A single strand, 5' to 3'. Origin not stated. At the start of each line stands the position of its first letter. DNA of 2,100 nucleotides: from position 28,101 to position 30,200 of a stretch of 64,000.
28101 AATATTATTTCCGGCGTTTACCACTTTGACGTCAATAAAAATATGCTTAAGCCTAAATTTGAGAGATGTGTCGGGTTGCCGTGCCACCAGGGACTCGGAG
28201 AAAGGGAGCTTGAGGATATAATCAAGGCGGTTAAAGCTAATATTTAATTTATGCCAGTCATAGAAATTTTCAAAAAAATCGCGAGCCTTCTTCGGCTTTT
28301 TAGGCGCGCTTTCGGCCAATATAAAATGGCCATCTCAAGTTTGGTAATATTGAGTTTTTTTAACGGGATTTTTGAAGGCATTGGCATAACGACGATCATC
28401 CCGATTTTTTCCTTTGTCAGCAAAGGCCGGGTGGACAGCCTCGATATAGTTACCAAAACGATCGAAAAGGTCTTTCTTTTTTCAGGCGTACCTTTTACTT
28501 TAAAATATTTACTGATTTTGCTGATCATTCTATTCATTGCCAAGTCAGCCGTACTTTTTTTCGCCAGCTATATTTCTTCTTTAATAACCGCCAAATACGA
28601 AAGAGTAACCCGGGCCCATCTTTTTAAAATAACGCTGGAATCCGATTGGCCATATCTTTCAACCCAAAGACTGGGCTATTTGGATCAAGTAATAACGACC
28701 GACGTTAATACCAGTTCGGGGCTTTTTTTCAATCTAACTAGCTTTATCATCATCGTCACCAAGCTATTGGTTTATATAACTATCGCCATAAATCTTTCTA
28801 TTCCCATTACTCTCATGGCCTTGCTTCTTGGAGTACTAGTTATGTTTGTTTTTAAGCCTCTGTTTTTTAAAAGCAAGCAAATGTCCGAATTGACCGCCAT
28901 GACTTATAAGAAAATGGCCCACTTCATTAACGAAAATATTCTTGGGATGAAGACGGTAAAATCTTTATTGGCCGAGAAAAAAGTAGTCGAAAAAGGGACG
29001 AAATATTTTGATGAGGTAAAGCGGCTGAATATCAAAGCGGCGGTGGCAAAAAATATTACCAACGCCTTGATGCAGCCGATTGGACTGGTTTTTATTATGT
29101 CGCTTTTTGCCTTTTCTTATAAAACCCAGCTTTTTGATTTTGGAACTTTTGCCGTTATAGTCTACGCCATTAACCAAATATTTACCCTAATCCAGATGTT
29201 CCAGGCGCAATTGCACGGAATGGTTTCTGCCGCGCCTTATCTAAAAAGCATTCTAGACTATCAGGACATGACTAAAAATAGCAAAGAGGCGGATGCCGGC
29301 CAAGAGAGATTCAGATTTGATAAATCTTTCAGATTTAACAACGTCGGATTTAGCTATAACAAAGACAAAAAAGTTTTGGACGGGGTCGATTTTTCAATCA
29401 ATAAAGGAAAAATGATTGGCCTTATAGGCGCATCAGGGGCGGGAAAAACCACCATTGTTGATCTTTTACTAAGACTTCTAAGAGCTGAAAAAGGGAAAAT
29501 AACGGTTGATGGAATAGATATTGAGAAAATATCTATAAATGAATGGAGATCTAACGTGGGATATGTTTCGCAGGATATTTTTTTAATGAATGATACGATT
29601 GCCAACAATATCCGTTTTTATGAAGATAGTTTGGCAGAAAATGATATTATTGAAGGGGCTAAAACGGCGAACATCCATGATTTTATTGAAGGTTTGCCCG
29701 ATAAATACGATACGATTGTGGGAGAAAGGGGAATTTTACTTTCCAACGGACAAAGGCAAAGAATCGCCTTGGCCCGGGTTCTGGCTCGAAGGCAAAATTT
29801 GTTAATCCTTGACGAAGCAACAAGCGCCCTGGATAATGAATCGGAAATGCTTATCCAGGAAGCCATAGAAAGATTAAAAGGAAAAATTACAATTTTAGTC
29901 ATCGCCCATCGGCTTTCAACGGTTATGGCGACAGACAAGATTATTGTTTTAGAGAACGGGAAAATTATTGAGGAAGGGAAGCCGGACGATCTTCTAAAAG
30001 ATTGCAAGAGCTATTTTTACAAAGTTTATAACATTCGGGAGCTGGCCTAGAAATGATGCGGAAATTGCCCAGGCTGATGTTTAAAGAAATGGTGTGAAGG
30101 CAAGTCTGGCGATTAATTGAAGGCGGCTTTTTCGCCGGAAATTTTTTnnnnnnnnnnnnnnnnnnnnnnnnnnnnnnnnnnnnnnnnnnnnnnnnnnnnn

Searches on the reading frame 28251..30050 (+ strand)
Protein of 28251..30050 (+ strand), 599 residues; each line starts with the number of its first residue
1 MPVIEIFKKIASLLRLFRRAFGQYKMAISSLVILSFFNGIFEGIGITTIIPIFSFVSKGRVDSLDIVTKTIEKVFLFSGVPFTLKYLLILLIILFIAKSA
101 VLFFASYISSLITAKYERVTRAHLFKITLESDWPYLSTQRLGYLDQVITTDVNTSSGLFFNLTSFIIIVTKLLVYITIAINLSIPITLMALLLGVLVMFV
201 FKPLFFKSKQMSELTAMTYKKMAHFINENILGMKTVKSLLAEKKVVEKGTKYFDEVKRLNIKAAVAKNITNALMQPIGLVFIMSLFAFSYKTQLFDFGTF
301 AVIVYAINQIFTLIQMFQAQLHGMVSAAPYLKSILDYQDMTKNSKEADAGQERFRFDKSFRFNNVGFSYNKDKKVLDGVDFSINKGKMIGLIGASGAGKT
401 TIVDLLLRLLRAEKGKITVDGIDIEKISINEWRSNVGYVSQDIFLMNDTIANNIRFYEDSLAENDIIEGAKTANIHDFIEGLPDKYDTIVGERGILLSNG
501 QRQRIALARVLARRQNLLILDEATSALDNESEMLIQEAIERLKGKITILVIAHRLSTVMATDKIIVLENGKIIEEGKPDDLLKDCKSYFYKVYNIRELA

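Call 6: search_protein_families(library=ncbifam, proteins=[window:28251-30050:+], max_evalue=0.00001)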
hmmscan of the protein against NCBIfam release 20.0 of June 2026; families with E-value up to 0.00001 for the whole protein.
window:28251-30050:+ (599 aa): 187 families (the best 25 are shown)
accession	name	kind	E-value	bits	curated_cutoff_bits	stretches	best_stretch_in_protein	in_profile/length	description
NF045513.1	HepA_fam_ABC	equivalog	9e-107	358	725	1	15-594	23-607/610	heterocyst formation ABC transporter subunit HepA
TIGR02203.1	MsbA_lipidA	equivalog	3.4e-96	323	602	1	71-588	41-562/572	lipid A export permease/ATP-binding protein MsbA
NF008381.0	PRK11176.1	equivalog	1.9e-83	280.8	867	1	84-588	64-572/582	lipid A ABC transporter ATP-binding protein/permease MsbA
TIGR00958.1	3a01208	subfamily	8.1e-80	269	874.6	1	81-588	197-707/711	antigen peptide transporter 2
TIGR02204.1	MsbA_rel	hypoth_equivalog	1.1e-79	268.7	780.4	1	87-588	64-568/576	ABC transporter, permease/ATP-binding protein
NF052233.1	CphA_assoc_ABC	equivalog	5.1e-78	263.2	880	1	82-594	231-741/766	cyanophycin metabolism-associated ABC transporter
NF010178.0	PRK13657.1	equivalog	1.1e-77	261.9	733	1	169-585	141-560/588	glucan ABC transporter ATP-binding protein/ permease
TIGR01846.1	type_I_sec_HlyB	subfamily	6.2e-74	249.5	725.55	1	69-594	164-690/694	type I secretion system permease/ATPase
TIGR03375.1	type_I_sec_LssB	subfamily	2.7e-73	247.4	693.1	1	162-586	269-693/696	type I secretion system permease/ATPase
TIGR03796.1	NHLM_micro_ABC1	equivalog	2e-71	241.2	853.3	1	80-588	189-705/710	NHLP family bacteriocin export ABC transporter peptidase/permease/ATPase subunit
NF050066.1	LPSTprtrPglK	equivalog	1.7e-69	234.7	1000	1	24-570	13-558/558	BC-type lipopolysaccharide transporter PglK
TIGR02857.1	CydD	equivalog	1.9e-69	235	435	1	317-567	284-529/529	thiol reductant ABC exporter subunit CydD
TIGR03797.1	NHLM_micro_ABC2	equivalog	6.5e-69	233.1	709.4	1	163-583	258-673/686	NHLP bacteriocin export ABC transporter permease/ATPase subunit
TIGR01192.1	chvA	subfamily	3.7e-64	217.4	585.4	1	167-591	139-565/585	glucan export ABC transporter ATP-binding protein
TIGR01842.1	type_I_sec_PrtD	subfamily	1.8e-58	198.4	510.15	1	76-583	37-542/544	type I secretion system permease/ATPase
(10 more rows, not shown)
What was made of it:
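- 28251..30050 (+): ABC exporter (MsbA/PglK/HepA-like), probable glycan or lipid-linked-sugar exporter. It is the conserved upstream neighbour of the rSAM. Call 6: HepA-family 358 bits, MsbA 323 bits, all below equivalog cutoffs.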
